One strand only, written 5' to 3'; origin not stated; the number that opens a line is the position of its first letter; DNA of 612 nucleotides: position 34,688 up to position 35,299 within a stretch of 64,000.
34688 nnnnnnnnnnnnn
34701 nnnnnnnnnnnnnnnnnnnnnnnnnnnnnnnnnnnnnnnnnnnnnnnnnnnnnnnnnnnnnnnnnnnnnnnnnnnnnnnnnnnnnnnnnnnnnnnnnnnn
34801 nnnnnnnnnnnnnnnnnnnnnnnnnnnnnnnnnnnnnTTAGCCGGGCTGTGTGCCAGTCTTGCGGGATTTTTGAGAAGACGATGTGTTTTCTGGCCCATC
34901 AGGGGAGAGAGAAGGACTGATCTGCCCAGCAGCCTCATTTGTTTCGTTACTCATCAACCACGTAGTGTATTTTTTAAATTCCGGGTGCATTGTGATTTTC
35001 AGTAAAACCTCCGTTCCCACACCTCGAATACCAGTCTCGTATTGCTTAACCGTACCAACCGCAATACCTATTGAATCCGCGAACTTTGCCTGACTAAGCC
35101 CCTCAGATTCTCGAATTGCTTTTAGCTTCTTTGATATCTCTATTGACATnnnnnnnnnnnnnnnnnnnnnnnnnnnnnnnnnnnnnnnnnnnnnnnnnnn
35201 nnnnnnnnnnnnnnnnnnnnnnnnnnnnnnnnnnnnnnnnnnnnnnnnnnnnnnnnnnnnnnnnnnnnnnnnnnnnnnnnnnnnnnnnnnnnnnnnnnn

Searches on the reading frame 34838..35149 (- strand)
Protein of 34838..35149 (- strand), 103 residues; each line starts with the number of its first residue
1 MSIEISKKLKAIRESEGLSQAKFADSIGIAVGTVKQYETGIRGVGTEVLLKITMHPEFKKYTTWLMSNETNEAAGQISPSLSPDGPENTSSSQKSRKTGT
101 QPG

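Call 14: search_dna_similar(query=window:34838-35149:-, collection=phages, mode=protein, max_rows=60, max_evalue=0.001)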
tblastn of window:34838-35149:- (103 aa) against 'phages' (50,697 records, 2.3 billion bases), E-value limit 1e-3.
Records with a match: 148; places in all: 148; records where one place covers at least 80% of the query: 133.
Best place of each record, by identity: 60-80% 1; <60% 147.
By first word of the organism name: Escherichia 36; Klebsiella 28; Yersinia 22; Peduovirus 19; Salmonella 14; Bacteriophage 6; Pseudoalteromonas 5; Pseudomonas 5; Enterobacter 3; Butyrivibrio 3; and 5 more.
By host as written in the record: - 30; Klebsiella pneumoniae 23; Escherichia coli 13; Yersinia pestis EV76-CN 12; Yersinia pestis 5; Escherichia coli DSM 12242 5; Salmonella sp. 4; Escherichia coli DE048 4; and 33 more.
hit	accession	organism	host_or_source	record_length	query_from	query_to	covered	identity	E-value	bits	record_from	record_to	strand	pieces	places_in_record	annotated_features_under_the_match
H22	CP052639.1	Klebsiella pneumoniae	Homo sapiens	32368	1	99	96%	62.6%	2e-33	127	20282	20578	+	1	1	helix-turn-helix transcriptional regulator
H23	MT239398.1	Yersinia phage P37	Yersinia pestis EV76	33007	3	99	94%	49.5%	4e-26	105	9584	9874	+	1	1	repressor protein C family protein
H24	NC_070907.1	Yersinia phage P37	Yersinia pestis EV76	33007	3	99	94%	49.5%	4e-26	105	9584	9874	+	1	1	transcriptional regulator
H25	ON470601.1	Escherichia phage vB_EcoM-569R9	Escherichia coli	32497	3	99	94%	48.5%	7e-25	102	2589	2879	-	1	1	immunity repressor protein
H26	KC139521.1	Salmonella phage FSLSP004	Salmonella enterica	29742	3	99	94%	48.5%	1e-24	101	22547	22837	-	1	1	hypothetical protein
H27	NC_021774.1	Salmonella phage FSLSP004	Salmonella enterica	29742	3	99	94%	48.5%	1e-24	101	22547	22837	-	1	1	transcriptional regulator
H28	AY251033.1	Yersinia phage L-413C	-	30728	3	99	94%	48.5%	1e-24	101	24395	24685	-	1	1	C: gpC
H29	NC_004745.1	Yersinia phage L-413C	Yersinia pestis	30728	3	99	94%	48.5%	1e-24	101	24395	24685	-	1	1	C: transcriptional regulator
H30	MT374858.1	Yersinia phage vB_YpM_50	Yersinia pestis EV76-CN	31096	3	99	94%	48.5%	1e-24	101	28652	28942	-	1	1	hypothetical protein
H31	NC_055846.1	Yersinia phage vB_YpM_50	Yersinia pestis EV76-CN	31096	3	99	94%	48.5%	1e-24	101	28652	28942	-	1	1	transcriptional regulator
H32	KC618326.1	Escherichia phage P2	Escherichia coli O157:H43 str. T22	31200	3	99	94%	48.5%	1e-24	101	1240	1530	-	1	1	C protein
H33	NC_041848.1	Escherichia phage P2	Escherichia coli O157:H43 str. T22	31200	3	99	94%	48.5%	1e-24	101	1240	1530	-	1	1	transcriptional regulator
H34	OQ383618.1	Salmonella phage MET_P1_103_31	cattle manure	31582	3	99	94%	48.5%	1e-24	101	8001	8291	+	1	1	transcriptional regulator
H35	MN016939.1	Bacteriophage R18C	rabbit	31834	3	99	94%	48.5%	1e-24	101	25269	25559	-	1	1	C protein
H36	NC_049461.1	Bacteriophage R18C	rabbit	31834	3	99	94%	48.5%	1e-24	101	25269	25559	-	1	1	transcriptional regulator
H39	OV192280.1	Escherichia phage P2_AC1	-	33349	3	99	94%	48.5%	1e-24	101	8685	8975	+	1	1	hypothetical protein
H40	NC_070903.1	Escherichia phage P2_AC1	-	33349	3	99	94%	48.5%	1e-24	101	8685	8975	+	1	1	transcriptional regulator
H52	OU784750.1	Peduovirus P2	-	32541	3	99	94%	47.4%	5e-23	97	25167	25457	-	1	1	hypothetical protein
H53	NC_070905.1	Peduovirus P2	-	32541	3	99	94%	47.4%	5e-23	97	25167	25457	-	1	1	transcriptional regulator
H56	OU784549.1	Peduovirus P2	-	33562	3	99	94%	47.4%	5e-23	97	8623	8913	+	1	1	hypothetical protein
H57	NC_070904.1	Peduovirus P2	-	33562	3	99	94%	47.4%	5e-23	97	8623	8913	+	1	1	transcriptional regulator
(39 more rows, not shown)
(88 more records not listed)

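Call 23: find_related_loci(query=window:34838-35149:-, collection=viral_contigs, flank=1500)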
Query window:34838-35149:- (103 aa) in viral_contigs; peptide patterns used: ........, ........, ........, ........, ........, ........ (x = any residue, [..] = any of these).
81 stretches matched a pattern; 75 encode a relative of the query (tblastn E <= 1e-3); 73 distinct loci.
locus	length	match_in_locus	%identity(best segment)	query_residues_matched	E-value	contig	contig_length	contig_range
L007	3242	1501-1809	100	1-103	3e-66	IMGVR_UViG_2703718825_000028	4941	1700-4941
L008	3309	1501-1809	100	1-103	3e-66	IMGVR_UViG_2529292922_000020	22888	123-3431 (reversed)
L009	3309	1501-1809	100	1-103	3e-66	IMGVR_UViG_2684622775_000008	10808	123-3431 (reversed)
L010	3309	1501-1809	100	1-103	3e-66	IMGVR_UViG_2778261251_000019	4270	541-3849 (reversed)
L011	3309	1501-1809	100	1-103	3e-66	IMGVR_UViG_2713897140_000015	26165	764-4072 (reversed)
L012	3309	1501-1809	100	1-103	3e-66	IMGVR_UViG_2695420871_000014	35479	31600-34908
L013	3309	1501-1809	100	1-103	3e-66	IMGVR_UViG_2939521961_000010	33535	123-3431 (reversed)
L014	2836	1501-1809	100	1-103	3e-66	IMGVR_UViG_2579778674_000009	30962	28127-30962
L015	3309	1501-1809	100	1-103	3e-66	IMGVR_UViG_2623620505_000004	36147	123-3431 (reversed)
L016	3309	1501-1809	100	1-103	3e-66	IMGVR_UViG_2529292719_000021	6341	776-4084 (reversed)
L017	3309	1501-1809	100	1-103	3e-66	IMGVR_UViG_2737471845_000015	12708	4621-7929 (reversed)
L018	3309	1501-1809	100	1-103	3e-66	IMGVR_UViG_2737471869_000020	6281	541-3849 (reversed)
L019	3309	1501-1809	100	1-103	3e-66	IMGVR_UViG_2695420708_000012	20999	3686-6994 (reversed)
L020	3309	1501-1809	100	1-103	3e-66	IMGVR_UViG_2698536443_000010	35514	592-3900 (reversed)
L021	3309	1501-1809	99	1-103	1e-65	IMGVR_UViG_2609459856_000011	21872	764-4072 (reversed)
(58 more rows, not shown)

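Call 30: find_related_loci(query=A3, collection=genome_contigs, flank=800)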
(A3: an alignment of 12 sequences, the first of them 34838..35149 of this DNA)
Query A3 (103 aa) in genome_contigs; peptide patterns used: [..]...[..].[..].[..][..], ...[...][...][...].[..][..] (x = any residue, [..] = any of these).
97 stretches matched a pattern; 56 encode a relative of the query (tblastn E <= 1e-3); 56 distinct loci.
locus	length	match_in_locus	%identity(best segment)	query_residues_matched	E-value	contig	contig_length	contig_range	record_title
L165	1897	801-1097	58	1-99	7e-36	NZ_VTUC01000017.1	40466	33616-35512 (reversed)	Enterobacter vonholyi strain E13 NODE_19_length_40466_cov_41.2367, whole genome shotgun sequence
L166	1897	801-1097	61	1-99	1e-35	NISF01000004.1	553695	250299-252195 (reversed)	Enterobacter sp. 10-1 NODE_4_length_553695_cov_31.777, whole genome shotgun sequence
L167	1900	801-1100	55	1-99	5e-33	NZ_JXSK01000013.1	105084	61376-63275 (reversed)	Photorhabdus luminescens subsp. luminescens strain DSM 3368 Contig013, whole genome shotgun sequence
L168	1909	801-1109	51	1-102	9e-33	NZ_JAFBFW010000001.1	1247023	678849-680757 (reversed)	Pantoea coffeiphila strain 1480 Ga0454181_01, whole genome shotgun sequence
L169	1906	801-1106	54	1-99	8e-32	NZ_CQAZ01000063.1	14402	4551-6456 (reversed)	Yersinia pekkanenii strain A125KOH2, whole genome shotgun sequence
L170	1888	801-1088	53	5-99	1e-30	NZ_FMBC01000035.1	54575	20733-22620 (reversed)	Kosakonia oryziphila strain REICA_142, whole genome shotgun sequence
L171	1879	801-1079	53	7-99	3e-30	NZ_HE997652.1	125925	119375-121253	Yersinia massiliensis CCUG 53443, whole genome shotgun sequence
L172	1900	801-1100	51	1-99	7e-30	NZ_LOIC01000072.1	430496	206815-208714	Photorhabdus namnaonensis strain PB45.5 Phpb_contig000073, whole genome shotgun sequence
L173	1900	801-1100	51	1-99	8e-30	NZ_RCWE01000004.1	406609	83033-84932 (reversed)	Photorhabdus akhurstii strain DSM 15138 scaffold_0004, whole genome shotgun sequence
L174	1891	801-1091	48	3-99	9e-29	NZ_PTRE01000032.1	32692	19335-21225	Escherichia sp. MOD1-EC7003 MOD1-EC7003_32_length_32692_cov_123, whole genome shotgun sequence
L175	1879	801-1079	51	7-99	9e-29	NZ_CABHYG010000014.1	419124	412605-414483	Yersinia proxima strain IP37424, whole genome shotgun sequence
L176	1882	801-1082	49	6-99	9e-28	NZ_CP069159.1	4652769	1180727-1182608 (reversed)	Citrobacter sp. R56 chromosome, complete genome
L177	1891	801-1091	46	3-99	2e-27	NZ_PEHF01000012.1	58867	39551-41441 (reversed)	Candidatus Symbiopectobacterium sp. 'North America' n26_c_1.7, whole genome shotgun sequence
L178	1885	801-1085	48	5-99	5e-27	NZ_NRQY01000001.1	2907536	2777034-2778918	Morganella morganii strain MMsCG Scaffolds1, whole genome shotgun sequence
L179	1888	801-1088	47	5-99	7e-27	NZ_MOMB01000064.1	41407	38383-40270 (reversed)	Erwinia sp. OLFS4 NODE_32_length_41407_cov_60.4825_ID_63, whole genome shotgun sequence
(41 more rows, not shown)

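Call 36: search_protein_families(library=pfam, proteins=[window:34838-35149:-], max_evalue=0.01)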
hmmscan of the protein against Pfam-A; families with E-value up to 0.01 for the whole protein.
window:34838-35149:- (103 aa): 3 families
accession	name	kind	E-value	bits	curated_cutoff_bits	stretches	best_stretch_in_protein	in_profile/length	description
PF01381.28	HTH_3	-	1.1e-09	38.6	23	1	9-52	1-44/55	Helix-turn-helix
PF13560.12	HTH_31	-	4.4e-06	27.3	27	1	8-51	5-49/64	Helix-turn-helix domain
PF12844.13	HTH_19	-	0.00067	20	30.2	1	7-52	2-47/64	Helix-turn-helix domain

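Call 37: search_protein_families(library=phrogs, proteins=[window:34838-35149:-], max_evalue=0.01)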
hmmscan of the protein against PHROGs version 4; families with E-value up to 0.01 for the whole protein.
window:34838-35149:- (103 aa): 20 families
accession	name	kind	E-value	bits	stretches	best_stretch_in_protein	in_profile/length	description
phrog_147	-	transcription regulation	4.9e-34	117.7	1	1-99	1-100/100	transcriptional regulator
phrog_8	-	transcription regulation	3.4e-10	40.9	1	2-52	74-124/346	transcriptional regulator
phrog_2104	-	unknown function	3.5e-09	37.8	1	7-52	42-87/103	-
phrog_7241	-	transcription regulation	1.3e-06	29.5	1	6-54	63-111/122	transcriptional regulator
phrog_2328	-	transcription regulation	1.5e-06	29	1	5-92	16-91/128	transcriptional repressor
phrog_4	-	transcription regulation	2e-06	28.1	1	3-52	135-180/400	transcriptional repressor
phrog_1373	-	transcription regulation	5.3e-06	27.5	1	2-52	61-111/166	transcriptional regulator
phrog_5823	-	transcription regulation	8.4e-06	26.2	1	2-73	4-74/404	transcriptional regulator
phrog_3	-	transcription regulation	1.6e-05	25.9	1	3-68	87-148/430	transcriptional repressor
phrog_2439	-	transcription regulation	6e-05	23.1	1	6-59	9-62/367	transcriptional regulator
phrog_2967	-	transcription regulation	0.00014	22.5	1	4-43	10-49/225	transcriptional regulator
phrog_38149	-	unknown function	0.00029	21.8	1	4-52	8-56/190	-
phrog_4779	-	transcription regulation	0.00083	20.8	1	6-41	4-39/98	transcriptional regulator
phrog_17513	-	transcription regulation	0.0013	19.8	1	9-43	14-48/118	transcriptional regulator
phrog_17822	-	unknown function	0.0015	18.8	1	4-74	7-78/267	-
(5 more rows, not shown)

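Call 62: list_cluster_members(proteins=[window:34838-35149:-, window:35245-35523:+])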
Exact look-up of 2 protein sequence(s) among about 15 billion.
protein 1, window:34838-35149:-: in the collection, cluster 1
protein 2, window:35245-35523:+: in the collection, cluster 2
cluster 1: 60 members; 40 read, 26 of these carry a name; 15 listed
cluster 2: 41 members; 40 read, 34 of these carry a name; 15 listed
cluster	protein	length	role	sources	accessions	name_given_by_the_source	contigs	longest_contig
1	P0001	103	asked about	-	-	helix-turn-helix transcriptional regulator [Escherichia coli O28ac] | Phage repressor protein n=3 Tax=Enterobacteriaceae TaxID=543 RepID=A0AB38GV89_ECOLX | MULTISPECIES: helix-turn-helix transcriptional regulator [Enterobacteriaceae]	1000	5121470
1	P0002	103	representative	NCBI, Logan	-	-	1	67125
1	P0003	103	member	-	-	helix-turn-helix transcriptional regulator [Escherichia albertii] | transcriptional regulator with XRE-family HTH domain | Helix-turn-helix transcriptional regulator n=1 Tax=Escherichia coli TaxID=562 ...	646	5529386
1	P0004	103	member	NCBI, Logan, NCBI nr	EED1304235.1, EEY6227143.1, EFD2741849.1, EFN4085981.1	helix-turn-helix transcriptional regulator [Escherichia coli]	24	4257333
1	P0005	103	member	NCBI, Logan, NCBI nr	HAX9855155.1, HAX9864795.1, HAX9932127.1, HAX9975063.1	TPA: helix-turn-helix transcriptional regulator [Escherichia coli] | helix-turn-helix transcriptional regulator [Escherichia coli]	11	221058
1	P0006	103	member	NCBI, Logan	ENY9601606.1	helix-turn-helix transcriptional regulator [Escherichia coli]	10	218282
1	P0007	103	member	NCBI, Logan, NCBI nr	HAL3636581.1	TPA: helix-turn-helix transcriptional regulator [Escherichia coli] | helix-turn-helix transcriptional regulator [Escherichia coli]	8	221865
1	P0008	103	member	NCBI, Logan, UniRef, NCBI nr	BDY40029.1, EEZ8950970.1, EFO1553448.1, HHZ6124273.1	helix-turn-helix transcriptional regulator [Escherichia coli] | helix-turn-helix transcriptional regulator n=1 Tax=Escherichia coli TaxID=562 ...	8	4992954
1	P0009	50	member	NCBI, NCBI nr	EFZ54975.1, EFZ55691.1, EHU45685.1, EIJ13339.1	phage repressor protein [Shigella sonnei 3226-85] | C protein [Shigella sonnei 53G]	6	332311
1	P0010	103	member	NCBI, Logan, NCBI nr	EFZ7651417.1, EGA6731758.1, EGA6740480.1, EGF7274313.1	helix-turn-helix transcriptional regulator [Shigella flexneri]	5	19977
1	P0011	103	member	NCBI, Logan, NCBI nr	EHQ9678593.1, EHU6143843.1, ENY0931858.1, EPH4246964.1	helix-turn-helix transcriptional regulator [Escherichia coli]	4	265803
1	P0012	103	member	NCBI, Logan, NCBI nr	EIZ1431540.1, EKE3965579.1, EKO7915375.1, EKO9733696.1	helix-turn-helix transcriptional regulator [Escherichia coli]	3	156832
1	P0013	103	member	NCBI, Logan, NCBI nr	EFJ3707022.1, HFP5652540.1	TPA: helix-turn-helix transcriptional regulator [Escherichia coli] | helix-turn-helix transcriptional regulator [Escherichia coli]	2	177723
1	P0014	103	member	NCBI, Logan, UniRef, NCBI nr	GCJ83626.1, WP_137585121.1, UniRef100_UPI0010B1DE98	repressor protein [Escherichia coli] | helix-turn-helix transcriptional regulator n=1 Tax=Escherichia coli TaxID=562 ... | helix-turn-helix transcriptional regulator [Escherichia coli]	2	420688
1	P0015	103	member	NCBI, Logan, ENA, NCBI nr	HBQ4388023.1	TPA: helix-turn-helix transcriptional regulator [Escherichia coli] | helix-turn-helix transcriptional regulator [Escherichia coli]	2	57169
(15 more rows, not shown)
